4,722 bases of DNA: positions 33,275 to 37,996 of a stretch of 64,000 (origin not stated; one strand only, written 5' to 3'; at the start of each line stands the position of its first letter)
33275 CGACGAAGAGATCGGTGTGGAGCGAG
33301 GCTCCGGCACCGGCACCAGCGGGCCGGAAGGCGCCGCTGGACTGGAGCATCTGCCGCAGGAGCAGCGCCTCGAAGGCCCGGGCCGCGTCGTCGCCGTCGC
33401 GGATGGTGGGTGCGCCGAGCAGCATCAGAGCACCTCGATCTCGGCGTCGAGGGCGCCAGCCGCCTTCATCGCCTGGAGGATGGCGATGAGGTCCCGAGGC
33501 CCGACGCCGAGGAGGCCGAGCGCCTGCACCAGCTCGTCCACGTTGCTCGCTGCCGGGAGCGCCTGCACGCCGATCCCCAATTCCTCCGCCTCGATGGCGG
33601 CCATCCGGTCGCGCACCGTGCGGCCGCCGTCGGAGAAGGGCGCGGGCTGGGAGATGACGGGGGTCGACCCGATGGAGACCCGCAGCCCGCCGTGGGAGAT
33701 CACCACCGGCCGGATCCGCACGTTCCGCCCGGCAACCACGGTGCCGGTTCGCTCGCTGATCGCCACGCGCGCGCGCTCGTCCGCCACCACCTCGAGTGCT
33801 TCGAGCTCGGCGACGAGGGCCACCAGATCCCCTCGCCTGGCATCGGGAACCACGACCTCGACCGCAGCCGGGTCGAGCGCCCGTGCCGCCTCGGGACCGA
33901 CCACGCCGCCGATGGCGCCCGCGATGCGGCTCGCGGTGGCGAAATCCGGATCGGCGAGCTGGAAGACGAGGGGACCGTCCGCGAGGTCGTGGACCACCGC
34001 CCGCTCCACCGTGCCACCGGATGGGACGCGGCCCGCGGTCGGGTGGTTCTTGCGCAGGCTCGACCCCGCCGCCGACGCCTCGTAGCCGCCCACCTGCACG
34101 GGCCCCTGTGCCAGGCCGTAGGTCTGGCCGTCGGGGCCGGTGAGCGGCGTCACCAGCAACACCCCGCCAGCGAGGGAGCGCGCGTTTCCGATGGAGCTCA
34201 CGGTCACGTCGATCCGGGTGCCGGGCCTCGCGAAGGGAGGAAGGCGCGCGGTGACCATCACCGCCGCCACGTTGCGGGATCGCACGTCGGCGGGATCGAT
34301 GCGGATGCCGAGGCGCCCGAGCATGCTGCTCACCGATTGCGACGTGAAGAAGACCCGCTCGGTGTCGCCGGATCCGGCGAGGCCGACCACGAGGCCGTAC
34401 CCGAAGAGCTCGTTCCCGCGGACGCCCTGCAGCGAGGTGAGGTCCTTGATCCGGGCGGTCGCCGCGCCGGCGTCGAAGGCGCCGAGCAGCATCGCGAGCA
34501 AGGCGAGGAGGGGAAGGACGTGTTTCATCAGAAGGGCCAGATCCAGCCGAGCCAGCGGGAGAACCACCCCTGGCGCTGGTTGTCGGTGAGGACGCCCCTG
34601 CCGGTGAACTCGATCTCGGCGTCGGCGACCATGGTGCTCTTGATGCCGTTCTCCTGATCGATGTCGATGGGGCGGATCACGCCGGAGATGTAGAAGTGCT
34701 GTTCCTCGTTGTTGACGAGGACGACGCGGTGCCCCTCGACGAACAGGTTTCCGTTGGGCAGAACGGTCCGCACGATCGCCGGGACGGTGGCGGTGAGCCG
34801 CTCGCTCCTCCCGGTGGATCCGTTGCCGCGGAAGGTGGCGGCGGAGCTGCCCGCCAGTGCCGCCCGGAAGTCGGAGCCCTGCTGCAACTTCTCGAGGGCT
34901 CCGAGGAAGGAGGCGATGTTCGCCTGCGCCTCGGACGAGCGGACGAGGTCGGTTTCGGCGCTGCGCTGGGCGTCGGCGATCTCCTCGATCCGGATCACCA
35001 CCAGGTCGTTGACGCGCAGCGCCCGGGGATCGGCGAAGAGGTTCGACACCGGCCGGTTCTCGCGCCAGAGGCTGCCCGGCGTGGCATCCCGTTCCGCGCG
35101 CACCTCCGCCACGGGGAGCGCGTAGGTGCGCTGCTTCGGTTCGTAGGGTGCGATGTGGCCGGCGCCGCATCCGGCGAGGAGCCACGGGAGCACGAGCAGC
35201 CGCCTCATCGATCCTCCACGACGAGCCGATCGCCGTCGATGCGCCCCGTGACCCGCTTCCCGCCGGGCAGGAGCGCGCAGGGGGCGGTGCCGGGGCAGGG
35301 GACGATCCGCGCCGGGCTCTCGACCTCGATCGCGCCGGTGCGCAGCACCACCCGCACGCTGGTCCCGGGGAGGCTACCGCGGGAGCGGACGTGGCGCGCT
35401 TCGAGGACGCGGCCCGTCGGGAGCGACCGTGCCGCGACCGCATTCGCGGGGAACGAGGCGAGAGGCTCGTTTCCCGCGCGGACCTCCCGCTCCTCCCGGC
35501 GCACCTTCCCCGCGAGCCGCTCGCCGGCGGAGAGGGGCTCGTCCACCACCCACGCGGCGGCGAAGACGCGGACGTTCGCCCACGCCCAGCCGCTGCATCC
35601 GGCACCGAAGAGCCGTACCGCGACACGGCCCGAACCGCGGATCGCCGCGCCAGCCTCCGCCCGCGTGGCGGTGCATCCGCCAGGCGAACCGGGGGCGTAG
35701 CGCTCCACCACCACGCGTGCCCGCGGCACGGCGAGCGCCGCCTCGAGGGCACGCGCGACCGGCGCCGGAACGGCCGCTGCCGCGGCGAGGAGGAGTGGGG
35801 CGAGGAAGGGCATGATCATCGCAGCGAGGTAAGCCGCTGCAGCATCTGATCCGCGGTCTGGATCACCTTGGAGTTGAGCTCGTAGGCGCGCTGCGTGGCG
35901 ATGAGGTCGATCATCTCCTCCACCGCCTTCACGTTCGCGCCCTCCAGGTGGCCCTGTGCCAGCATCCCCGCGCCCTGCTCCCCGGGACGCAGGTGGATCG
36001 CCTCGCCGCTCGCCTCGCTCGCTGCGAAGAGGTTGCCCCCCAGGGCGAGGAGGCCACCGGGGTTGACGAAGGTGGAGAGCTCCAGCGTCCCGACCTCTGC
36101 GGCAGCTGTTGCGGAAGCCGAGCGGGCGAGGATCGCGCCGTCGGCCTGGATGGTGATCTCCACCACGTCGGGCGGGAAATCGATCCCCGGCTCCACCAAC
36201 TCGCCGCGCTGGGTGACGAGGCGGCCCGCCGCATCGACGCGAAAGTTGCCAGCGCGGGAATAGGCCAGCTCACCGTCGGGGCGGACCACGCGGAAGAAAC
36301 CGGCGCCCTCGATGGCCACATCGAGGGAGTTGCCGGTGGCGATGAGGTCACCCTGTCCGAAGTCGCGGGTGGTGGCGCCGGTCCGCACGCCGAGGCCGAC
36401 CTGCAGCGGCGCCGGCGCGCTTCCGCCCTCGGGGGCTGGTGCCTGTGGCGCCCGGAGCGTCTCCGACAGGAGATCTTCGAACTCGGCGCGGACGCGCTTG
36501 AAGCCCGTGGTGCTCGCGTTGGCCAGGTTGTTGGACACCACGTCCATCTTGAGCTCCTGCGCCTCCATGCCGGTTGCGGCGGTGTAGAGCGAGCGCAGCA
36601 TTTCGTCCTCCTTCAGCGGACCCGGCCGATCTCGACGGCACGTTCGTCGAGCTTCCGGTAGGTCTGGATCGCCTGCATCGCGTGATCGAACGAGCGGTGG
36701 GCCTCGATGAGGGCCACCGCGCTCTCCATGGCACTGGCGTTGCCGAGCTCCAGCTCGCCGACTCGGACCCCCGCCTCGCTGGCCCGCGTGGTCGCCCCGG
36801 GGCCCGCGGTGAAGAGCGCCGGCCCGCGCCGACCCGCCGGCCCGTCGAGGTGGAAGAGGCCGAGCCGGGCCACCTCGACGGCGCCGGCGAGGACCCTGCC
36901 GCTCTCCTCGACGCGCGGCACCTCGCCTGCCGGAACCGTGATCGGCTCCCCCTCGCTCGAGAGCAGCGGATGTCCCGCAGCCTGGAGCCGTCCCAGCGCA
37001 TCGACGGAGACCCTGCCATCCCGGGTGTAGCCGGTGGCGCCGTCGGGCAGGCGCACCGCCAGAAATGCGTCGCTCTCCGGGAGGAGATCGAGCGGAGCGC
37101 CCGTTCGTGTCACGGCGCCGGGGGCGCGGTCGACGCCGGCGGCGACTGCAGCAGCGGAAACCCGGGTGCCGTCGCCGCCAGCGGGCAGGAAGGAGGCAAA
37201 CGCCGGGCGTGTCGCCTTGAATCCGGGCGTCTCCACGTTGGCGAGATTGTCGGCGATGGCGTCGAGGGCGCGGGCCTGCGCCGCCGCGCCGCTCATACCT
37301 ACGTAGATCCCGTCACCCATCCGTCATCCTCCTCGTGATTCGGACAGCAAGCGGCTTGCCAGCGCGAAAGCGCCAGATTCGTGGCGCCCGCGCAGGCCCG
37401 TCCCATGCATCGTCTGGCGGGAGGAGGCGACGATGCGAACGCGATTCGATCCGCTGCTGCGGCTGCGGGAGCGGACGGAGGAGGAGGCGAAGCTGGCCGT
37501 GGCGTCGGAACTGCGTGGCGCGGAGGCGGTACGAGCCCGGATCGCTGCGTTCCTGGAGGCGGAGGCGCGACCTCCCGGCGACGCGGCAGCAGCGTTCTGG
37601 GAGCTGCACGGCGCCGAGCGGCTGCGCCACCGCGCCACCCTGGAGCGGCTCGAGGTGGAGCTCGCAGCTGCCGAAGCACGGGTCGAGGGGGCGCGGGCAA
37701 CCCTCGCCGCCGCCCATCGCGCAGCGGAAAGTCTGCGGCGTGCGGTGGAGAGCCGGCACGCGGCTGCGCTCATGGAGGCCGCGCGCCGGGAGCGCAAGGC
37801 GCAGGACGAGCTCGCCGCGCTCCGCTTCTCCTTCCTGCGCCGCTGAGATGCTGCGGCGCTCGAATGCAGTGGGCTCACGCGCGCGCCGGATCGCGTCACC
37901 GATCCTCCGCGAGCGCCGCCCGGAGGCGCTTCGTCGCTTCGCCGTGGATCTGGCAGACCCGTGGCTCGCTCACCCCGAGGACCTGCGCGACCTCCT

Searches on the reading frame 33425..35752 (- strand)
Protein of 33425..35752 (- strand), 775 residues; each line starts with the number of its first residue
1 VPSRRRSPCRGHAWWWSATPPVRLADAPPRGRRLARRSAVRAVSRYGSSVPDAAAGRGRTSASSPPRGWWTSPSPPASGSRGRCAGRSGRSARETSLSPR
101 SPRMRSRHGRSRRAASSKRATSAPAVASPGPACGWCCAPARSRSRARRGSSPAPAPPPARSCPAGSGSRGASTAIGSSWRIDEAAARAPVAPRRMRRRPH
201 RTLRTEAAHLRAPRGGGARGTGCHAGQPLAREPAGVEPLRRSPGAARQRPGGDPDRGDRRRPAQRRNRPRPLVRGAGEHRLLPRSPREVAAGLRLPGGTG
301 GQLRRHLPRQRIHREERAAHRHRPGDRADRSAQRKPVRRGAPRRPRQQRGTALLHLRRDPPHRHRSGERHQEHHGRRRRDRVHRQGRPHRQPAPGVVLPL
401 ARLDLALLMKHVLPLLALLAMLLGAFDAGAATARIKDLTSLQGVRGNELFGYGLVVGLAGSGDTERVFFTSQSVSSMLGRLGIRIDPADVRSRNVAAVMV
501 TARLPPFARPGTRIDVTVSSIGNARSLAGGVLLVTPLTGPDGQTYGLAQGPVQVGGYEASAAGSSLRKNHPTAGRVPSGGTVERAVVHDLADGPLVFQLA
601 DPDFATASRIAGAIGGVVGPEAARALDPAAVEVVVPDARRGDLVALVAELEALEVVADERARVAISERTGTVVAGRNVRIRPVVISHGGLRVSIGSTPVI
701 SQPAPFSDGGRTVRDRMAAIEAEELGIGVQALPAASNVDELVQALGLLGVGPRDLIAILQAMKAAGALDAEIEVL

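Call 11: search_protein_families(library=pfam, proteins=[window:33425-35752:-])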
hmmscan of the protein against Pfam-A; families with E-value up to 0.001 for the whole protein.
window:33425-35752:- (775 aa): 1 family
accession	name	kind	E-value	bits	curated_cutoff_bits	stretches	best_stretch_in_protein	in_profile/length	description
PF02119.21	FlgI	-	4.2e-125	417.7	25.3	1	434-774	1-343/343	Flagellar P-ring protein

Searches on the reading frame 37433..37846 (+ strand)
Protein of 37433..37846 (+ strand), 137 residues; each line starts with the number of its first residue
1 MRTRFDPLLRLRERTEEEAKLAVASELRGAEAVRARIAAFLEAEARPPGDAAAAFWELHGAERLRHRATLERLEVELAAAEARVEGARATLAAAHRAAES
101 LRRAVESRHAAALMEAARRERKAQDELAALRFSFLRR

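Call 31: search_protein_families(library=pfam, proteins=[window:37433-37846:+], max_evalue=0.01)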
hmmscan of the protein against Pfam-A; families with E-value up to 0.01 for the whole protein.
window:37433-37846:+ (137 aa): 1 family
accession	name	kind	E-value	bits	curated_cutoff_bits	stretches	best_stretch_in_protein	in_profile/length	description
PF02050.21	FliJ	-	4.1e-06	27.5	28.4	1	67-132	58-123/123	Flagellar FliJ protein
